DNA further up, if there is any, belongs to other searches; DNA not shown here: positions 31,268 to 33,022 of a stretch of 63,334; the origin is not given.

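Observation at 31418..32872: EBP paralog 1 looks like an ATPase-dead, sigma54-contact-deficient enhancer-binding protein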

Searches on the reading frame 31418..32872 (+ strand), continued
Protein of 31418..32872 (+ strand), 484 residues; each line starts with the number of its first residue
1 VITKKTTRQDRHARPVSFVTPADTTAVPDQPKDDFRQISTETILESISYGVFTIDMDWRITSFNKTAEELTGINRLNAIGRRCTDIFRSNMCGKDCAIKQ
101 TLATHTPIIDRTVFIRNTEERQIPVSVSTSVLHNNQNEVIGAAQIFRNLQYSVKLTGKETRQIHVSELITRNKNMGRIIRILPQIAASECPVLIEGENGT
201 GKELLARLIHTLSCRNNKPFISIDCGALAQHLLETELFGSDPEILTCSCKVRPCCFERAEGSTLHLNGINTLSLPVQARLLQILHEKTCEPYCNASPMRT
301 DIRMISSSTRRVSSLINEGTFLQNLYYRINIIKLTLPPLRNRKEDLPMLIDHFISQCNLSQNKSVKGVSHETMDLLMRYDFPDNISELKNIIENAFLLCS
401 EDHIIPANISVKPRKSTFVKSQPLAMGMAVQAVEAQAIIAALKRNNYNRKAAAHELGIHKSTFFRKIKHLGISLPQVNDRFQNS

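Call 24: find_encoding_contigs(protein=P0043, flank=10000, max_places=3)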
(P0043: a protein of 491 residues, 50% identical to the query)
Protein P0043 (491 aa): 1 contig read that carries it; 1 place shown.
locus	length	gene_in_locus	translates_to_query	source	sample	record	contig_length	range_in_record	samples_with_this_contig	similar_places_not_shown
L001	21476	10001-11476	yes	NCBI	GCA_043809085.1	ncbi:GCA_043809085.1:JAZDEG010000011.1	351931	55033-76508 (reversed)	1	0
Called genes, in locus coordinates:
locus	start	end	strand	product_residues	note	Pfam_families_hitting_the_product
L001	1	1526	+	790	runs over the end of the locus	PF02190:LON_substr_bdg, PF00004:AAA, PF07728:AAA_5 (weak), PF22667:Lon_lid, PF05362:Lon_C, PF13541:ChlI (weak)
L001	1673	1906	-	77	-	-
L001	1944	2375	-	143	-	PF21352:Zn_ribbon_Thio2, PF00085:Thioredoxin, PF00578:AhpC-TSA (weak), PF14595:Thioredoxin_9 (weak), PF13098:Thioredoxin_2, PF13905:Thioredoxin_8 (faint)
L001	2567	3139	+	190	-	PF03692:CxxCxxCC (weak)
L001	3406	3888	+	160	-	-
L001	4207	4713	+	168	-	PF22113:Mtrc-MtrF_II-IV_dom (weak), PF14522:Cytochrome_C7 (faint), PF13435:Cytochrome_C554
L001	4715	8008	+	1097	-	PF00672:HAMP, PF00989:PAS (weak), PF08448:PAS_4 (weak), PF13426:PAS_9, PF00512:HisKA, PF02518:HATPase_c, PF00072:Response_reg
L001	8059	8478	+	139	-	PF00072:Response_reg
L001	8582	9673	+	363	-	PF00072:Response_reg, PF00512:HisKA, PF02518:HATPase_c, PF14501:HATPase_c_5 (weak)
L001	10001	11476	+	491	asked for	PF00989:PAS (weak), PF08448:PAS_4 (faint), PF13426:PAS_9, PF00158:Sigma54_activat, PF14532:Sigma54_activ_2, PF00004:AAA (faint), PF25601:AAA_lid_14, PF02954:HTH_8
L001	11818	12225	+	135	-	-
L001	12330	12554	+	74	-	-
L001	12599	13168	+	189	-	-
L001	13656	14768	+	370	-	PF14522:Cytochrome_C7 (faint), PF14537:Cytochrom_c3_2 (faint), PF22678:Cytochrom_c_NrfB-like (faint), PF09699:Paired_CXXCH_1 (faint)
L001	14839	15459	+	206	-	PF01292:Ni_hydr_CYTB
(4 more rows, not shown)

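Call 25: find_encoding_contigs(protein=P0042, flank=10000, max_places=3)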
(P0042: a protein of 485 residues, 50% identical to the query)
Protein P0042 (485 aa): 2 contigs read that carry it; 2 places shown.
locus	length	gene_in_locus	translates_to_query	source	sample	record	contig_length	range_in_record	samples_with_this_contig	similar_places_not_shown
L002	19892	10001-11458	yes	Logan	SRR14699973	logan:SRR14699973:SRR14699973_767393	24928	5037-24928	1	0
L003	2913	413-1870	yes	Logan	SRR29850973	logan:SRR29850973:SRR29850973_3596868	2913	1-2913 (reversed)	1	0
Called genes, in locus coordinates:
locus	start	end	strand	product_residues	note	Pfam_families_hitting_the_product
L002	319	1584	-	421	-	PF00483:NTP_transferase, PF24894:Hexapep_GlmU, PF25084:LbH_EIF2B (faint), PF25247:LbH_GLGC (faint), PF25087:GMPPB_C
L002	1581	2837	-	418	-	PF00483:NTP_transferase, PF24894:Hexapep_GlmU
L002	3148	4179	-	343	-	PF01368:DHH (weak)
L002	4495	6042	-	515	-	PF17651:Raco_middle, PF14574:RACo_C_ter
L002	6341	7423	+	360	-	PF03739:LptF_LptG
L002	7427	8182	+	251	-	-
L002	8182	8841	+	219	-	-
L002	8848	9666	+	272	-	PF04015:DUF362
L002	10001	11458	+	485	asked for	PF00989:PAS, PF13188:PAS_8 (faint), PF13426:PAS_9, PF00158:Sigma54_activat, PF14532:Sigma54_activ_2, PF07728:AAA_5 (weak), PF25601:AAA_lid_14, PF02954:HTH_8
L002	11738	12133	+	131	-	-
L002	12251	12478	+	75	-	-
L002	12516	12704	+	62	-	-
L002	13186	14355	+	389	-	PF14522:Cytochrome_C7 (faint), PF14537:Cytochrom_c3_2 (faint), PF22678:Cytochrom_c_NrfB-like (faint), PF09699:Paired_CXXCH_1 (faint)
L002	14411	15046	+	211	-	PF01292:Ni_hydr_CYTB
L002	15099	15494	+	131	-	-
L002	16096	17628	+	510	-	PF00989:PAS, PF08448:PAS_4, PF13426:PAS_9, PF00158:Sigma54_activat, PF14532:Sigma54_activ_2, PF07728:AAA_5, PF25601:AAA_lid_14, PF02954:HTH_8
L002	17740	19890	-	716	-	?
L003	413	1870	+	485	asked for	PF00989:PAS, PF13188:PAS_8 (faint), PF13426:PAS_9, PF00158:Sigma54_activat, PF14532:Sigma54_activ_2, PF07728:AAA_5 (weak), PF25601:AAA_lid_14, PF02954:HTH_8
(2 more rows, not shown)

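Call 27: find_encoding_contigs(protein=P0022, flank=10000, max_places=3)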
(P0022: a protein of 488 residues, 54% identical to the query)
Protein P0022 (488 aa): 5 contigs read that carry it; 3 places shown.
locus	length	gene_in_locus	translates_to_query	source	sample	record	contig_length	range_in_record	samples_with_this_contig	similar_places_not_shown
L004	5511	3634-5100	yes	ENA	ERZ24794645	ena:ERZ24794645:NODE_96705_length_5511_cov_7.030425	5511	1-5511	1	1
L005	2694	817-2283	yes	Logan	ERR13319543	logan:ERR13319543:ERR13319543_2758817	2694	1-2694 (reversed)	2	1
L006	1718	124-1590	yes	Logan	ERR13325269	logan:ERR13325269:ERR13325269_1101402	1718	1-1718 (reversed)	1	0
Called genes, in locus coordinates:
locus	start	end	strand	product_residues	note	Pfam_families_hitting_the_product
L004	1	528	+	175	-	?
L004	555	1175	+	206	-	PF01292:Ni_hydr_CYTB, PF14358:DUF4405 (faint)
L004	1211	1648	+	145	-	-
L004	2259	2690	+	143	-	-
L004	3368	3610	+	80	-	-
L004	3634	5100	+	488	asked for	PF00989:PAS, PF08448:PAS_4, PF13426:PAS_9, PF00158:Sigma54_activat, PF14532:Sigma54_activ_2, PF07728:AAA_5, PF25601:AAA_lid_14, PF02954:HTH_8, +2 more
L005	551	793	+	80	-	-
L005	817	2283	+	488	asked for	PF00989:PAS, PF08448:PAS_4, PF13426:PAS_9, PF00158:Sigma54_activat, PF14532:Sigma54_activ_2, PF07728:AAA_5, PF25601:AAA_lid_14, PF02954:HTH_8, +2 more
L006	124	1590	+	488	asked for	PF00989:PAS, PF08448:PAS_4, PF13426:PAS_9, PF00158:Sigma54_activat, PF14532:Sigma54_activ_2, PF07728:AAA_5, PF25601:AAA_lid_14, PF02954:HTH_8, +2 more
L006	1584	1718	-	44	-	?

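Call 28: find_encoding_contigs(protein=P0024, flank=10000, max_places=2)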
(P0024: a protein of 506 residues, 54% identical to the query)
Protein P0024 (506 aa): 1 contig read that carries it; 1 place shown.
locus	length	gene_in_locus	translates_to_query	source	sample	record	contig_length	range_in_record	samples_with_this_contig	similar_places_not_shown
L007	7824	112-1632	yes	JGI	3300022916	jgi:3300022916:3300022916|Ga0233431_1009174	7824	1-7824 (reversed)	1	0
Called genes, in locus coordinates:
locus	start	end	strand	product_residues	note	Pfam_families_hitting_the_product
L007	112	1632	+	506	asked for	PF00989:PAS, PF08448:PAS_4, PF13426:PAS_9, PF00158:Sigma54_activat, PF14532:Sigma54_activ_2, PF07728:AAA_5, PF25601:AAA_lid_14, PF02954:HTH_8, +1 more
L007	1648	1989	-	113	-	PF00543:P-II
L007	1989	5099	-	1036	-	PF00873:ACR_tran, PF03176:MMPL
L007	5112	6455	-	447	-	PF25917:BSH_RND, PF25973:BSH_CzcB, PF25893:HH_CzcB (weak), PF25967:RND-MFP_C (faint), PF25989:YknX_C (faint), PF25954:Beta-barrel_RND_2, PF25975:CzcB_C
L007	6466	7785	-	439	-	PF02321:OEP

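Call 29: find_related_loci(query=A1, collection=genome_contigs, flank=10000)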
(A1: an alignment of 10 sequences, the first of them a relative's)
Query A1 (484 aa) in genome_contigs; peptide patterns used: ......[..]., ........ (x = any residue, [..] = any of these).
181 stretches matched a pattern; 118 encode a relative of the query (tblastn E <= 1e-3); the best 80 are kept; 80 distinct loci.
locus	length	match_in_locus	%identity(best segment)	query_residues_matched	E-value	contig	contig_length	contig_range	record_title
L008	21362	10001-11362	54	31-484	2e-160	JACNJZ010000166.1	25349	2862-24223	MAG: Candidatus Desulfobia pelagia NIOZ-UU_NODE_2274_length_25349_cov_8.71804, whole genome shotgun sequence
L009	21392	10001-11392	50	20-482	4e-142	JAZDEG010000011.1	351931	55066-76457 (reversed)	MAG: Pseudomonadota bacterium isolate MEGAHIT-group-0.128 k141_10793371, whole genome shotgun sequence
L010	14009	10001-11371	49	38-480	1e-139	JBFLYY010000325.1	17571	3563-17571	MAG: Thermodesulfobacteriota bacterium isolate MAG097 MAG097_325, whole genome shotgun sequence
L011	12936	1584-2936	47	32-480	4e-139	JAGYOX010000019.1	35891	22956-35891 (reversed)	MAG: Desulfobacterales bacterium isolate M55B179 19, whole genome shotgun sequence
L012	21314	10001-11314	48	39-476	5e-139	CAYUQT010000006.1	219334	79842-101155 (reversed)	MAG TPA_asm: uncultured Planctomycetales bacterium isolate binchicken_co66_175 genome assembly, contig: NODE_74_length_2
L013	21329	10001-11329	48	40-476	3e-137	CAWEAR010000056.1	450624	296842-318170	MAG: uncultured delta proteobacterium isolate MFD01299.bin.2.104 genome assembly, contig: contig_9394, whole genome shot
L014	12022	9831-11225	45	16-480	2e-136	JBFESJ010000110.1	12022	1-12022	MAG: Desulfobacterales bacterium isolate Mix_mud06.2021.04.45 k141_1121876_length_12022_cov_11.7195, whole genome shotgu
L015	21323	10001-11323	47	40-480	4e-136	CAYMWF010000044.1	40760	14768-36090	MAG TPA_asm: uncultured Gemmatimonadota bacterium isolate binchicken_co97_173 genome assembly, contig: NODE_3786_length_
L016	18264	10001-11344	47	29-475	2e-135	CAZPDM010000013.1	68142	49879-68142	MAG TPA_asm: uncultured Planctomycetota bacterium isolate binchicken_co22_255 genome assembly, contig: NODE_444_length_6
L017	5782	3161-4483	46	40-480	1e-134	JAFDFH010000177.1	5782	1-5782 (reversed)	MAG: Deltaproteobacteria bacterium isolate Meg22_02_Bin_128 Meg22_02_Bin_128_scaffold_30413, whole genome shotgun sequen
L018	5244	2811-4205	45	16-480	2e-135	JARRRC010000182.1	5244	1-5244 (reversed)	MAG: Desulfobacterales bacterium isolate Spart_218_MAG scaffold_13969, whole genome shotgun sequence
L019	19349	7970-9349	45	24-483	4e-134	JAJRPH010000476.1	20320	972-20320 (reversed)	MAG: Deltaproteobacteria bacterium isolate Dive100_bin1.40 k141_1076305, whole genome shotgun sequence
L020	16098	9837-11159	46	40-480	2e-134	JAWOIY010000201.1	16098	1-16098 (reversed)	MAG: Desulfobacterales bacterium isolate CWP6-1.bin.108 k191_4017032, whole genome shotgun sequence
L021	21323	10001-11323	47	40-480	6e-134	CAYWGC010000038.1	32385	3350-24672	MAG TPA_asm: uncultured Thermodesulfobacteriota bacterium isolate binchicken_co181_335 genome assembly, contig: NODE_179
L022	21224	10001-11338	46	39-484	6e-134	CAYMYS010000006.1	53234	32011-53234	MAG TPA_asm: uncultured Syntrophaceae bacterium isolate binchicken_co181_524 genome assembly, contig: NODE_663_length_53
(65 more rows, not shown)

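Call 50: find_encoding_contigs(protein=window:31418-32872:+, flank=1000, max_places=2)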
Protein window:31418-32872:+ (484 aa): 1 contig read that carries it; 1 place shown.
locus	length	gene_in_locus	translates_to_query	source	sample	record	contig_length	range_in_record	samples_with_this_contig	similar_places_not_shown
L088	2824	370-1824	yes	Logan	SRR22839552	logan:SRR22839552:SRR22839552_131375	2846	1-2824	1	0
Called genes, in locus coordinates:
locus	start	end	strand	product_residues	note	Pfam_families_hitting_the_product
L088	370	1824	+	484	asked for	PF00989:PAS (faint), PF08448:PAS_4 (weak), PF13188:PAS_8 (weak), PF13426:PAS_9, PF00158:Sigma54_activat, PF14532:Sigma54_activ_2, PF25601:AAA_lid_14, PF02954:HTH_8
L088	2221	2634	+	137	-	-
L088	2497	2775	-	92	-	-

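Call 51: find_encoding_contigs(protein=P0109, flank=8000, max_places=2)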
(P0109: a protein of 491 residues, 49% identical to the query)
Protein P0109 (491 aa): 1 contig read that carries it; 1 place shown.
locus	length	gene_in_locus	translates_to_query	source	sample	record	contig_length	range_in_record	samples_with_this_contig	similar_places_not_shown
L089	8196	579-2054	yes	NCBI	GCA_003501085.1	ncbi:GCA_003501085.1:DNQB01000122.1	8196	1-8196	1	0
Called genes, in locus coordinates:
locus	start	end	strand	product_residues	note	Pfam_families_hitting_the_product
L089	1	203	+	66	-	?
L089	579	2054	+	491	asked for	PF00989:PAS, PF08448:PAS_4 (weak), PF13188:PAS_8 (faint), PF13426:PAS_9, PF00158:Sigma54_activat, PF14532:Sigma54_activ_2, PF25601:AAA_lid_14, PF02954:HTH_8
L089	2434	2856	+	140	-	-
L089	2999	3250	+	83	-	-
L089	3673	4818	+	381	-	PF14522:Cytochrome_C7 (faint), PF14537:Cytochrom_c3_2 (faint), PF22113:Mtrc-MtrF_II-IV_dom (faint), PF22678:Cytochrom_c_NrfB-like (faint), PF09699:Paired_CXXCH_1 (faint)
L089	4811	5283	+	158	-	PF01292:Ni_hydr_CYTB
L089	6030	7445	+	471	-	PF00989:PAS, PF08448:PAS_4 (weak), PF13426:PAS_9, PF00158:Sigma54_activat, PF14532:Sigma54_activ_2, PF07728:AAA_5, PF25601:AAA_lid_14, PF02954:HTH_8, +1 more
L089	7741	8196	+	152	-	?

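Call 52: find_encoding_contigs(protein=P0047, flank=5000, max_places=2)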
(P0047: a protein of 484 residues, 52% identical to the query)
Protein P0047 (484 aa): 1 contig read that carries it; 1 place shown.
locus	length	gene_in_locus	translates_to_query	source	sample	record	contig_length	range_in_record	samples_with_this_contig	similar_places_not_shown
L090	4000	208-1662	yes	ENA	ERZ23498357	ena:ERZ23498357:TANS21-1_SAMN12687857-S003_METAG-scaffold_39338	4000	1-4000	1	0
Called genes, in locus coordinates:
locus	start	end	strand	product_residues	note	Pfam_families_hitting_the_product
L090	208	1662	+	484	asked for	PF00989:PAS (weak), PF08448:PAS_4 (weak), PF13188:PAS_8 (weak), PF13426:PAS_9, PF00158:Sigma54_activat, PF14532:Sigma54_activ_2, PF25601:AAA_lid_14, PF02954:HTH_8, +1 more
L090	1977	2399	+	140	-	-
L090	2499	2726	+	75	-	-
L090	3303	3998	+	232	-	?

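Call 53: find_encoding_contigs(protein=P0122, flank=5000, max_places=2)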
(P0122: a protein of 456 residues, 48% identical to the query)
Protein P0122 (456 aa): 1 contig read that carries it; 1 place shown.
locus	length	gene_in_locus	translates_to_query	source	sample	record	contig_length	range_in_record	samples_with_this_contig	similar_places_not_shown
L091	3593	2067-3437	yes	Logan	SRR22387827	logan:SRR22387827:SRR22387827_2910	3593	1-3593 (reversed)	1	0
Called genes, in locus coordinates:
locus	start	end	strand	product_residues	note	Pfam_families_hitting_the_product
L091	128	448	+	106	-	PF05066:HARE-HTH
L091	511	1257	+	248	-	-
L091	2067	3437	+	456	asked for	PF00989:PAS (weak), PF13426:PAS_9 (weak), PF07728:AAA_5 (faint), PF00158:Sigma54_activat, PF14532:Sigma54_activ_2, PF25601:AAA_lid_14, PF02954:HTH_8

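Call 60: search_protein_representatives(alignment_id=A2)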
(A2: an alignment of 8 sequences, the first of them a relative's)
Query: 8 sequences, 490 profile positions. Proteins with E-value up to 0.001 (for the whole library): 248200; up to 1e-10: 160734; up to 1e-30: 82457. The best 150 are listed.
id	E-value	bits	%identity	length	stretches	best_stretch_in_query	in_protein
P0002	2.7e-249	844.2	-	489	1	2-489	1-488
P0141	5.0e-210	714.7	-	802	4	37-478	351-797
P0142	1.2e-175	601.3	-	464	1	29-481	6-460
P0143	7.3e-170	582.2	-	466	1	7-486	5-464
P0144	2.5e-167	573.8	-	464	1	29-485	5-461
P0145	5.2e-167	572.8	-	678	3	39-472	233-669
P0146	3.6e-163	560.1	-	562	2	41-472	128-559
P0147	5.6e-160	549.6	-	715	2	40-472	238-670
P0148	1.2e-157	542.0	-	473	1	37-486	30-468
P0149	4.5e-150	517.0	-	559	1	40-477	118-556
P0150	1.1e-149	515.7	-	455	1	41-480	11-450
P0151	3.3e-146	504.2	-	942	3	155-410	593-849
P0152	6.2e-144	496.7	-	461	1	37-470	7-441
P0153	8.1e-143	493.0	-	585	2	25-473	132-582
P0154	9.5e-143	492.8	-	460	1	42-472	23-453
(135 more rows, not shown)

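Call 62: predict_structure(alignment_id=A3)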
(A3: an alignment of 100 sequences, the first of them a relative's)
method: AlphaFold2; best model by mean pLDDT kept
length: 484 residues; sequences in the alignment: 100
mean_pLDDT: 80.1   pTM: 0.52
mean pLDDT of the five models: 80.1, 79.1, 79.1, 78.6, 77.5
residues with pLDDT >= 90: 223; 70-90: 157; 50-70: 30; < 50: 74
segments of 3 or more residues with pLDDT < 50: 1-9, 11-37, 152-166, 245-249, 413-423, 479-484
pLDDT, mean of each block of 10 residues (from residue 1): 40 38 41 48 79 94 92 93 87 84 86 86 87 89 87 38 52 87 92 94 92 89 87 80 48 71 93 93 85 70 94 95 96 95 91 88 90 93 91 91 87 46 60 92 92 95 93 69 39
secondary structure, 60 per line:
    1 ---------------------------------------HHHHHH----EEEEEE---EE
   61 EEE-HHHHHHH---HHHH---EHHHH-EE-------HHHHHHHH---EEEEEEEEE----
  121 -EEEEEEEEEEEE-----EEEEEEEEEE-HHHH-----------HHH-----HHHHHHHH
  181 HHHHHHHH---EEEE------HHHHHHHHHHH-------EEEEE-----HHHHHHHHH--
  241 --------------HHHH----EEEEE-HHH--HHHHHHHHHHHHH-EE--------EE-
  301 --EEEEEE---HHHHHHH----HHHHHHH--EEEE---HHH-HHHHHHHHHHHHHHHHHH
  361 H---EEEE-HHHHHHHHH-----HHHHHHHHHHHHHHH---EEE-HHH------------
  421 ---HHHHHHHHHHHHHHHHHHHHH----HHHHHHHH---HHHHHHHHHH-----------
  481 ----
elements in order: H40-45 E50-55 E59-63 H65-71 H75-78 H83-86 H97-104 E108-116 E122-133 E139-148 H150-153 H173-188 E192-195 H202-212 E220-224 H230-238 H255-258 E263-267 H274-286 E303-308 H312-318 H323-329 E332-335 H343-361 E365-368 H370-378 H384-398 E402-404 H424-444 H449-456 H460-469
